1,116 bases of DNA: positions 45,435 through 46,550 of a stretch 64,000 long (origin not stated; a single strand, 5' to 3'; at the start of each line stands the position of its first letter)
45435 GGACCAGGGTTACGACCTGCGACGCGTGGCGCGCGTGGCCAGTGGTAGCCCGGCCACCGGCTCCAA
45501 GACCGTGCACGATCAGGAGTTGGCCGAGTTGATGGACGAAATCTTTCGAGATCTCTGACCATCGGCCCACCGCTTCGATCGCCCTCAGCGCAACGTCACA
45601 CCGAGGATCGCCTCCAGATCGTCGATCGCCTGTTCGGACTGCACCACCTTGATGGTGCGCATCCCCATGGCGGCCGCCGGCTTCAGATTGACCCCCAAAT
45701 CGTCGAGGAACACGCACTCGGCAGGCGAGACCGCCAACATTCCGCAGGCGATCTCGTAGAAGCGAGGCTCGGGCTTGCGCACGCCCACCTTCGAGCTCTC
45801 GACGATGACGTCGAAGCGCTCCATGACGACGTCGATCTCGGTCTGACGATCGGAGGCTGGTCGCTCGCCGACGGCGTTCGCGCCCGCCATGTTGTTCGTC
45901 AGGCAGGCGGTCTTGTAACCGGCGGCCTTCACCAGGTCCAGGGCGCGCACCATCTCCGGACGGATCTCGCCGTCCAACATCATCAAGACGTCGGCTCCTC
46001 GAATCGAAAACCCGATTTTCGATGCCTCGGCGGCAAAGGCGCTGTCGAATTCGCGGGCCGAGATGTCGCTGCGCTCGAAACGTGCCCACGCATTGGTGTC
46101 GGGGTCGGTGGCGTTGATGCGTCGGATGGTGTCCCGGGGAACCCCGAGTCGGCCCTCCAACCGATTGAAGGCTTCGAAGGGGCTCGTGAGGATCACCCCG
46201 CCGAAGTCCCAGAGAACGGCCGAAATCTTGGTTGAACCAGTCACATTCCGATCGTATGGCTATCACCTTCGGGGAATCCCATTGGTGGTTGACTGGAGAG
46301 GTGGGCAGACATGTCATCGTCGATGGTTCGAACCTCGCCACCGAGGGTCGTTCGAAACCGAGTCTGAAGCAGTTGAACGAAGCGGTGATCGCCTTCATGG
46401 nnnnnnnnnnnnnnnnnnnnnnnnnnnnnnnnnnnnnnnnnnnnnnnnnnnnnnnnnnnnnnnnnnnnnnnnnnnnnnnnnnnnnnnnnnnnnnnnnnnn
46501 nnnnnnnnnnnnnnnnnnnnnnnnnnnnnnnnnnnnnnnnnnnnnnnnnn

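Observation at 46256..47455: Bacterial Zc3h12a/MCPIP1-like NYN RNase fused to an S1 domain and a histone-H1-like basic repeat tail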

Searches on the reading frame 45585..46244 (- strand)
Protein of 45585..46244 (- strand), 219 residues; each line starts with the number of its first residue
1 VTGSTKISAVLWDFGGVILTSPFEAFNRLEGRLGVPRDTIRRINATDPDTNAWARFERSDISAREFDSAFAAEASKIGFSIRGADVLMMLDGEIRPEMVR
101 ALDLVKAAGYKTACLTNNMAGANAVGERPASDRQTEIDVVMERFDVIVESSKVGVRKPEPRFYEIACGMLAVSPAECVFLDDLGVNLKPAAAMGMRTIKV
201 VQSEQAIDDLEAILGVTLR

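Call 40: search_protein_families(library=pfam, proteins=[window:45585-46244:-], max_evalue=0.001)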
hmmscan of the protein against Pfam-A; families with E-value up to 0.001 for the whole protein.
window:45585-46244:- (219 aa): 2 families
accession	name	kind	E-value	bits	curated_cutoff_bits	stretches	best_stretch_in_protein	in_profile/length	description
PF00702.32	Hydrolase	-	2.5e-14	54.5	26.4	1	7-194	1-191/191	haloacid dehalogenase-like hydrolase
PF13419.12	HAD_2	-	2.1e-07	31.7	23.8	1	95-200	81-178/178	Haloacid dehalogenase-like hydrolase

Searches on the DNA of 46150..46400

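Call 67: search_rna_families(source=window, start=46150, end=46400, threshold=evalue, max_evalue=1)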
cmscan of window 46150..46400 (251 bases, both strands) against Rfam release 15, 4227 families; matches with E-value up to 1: 0.
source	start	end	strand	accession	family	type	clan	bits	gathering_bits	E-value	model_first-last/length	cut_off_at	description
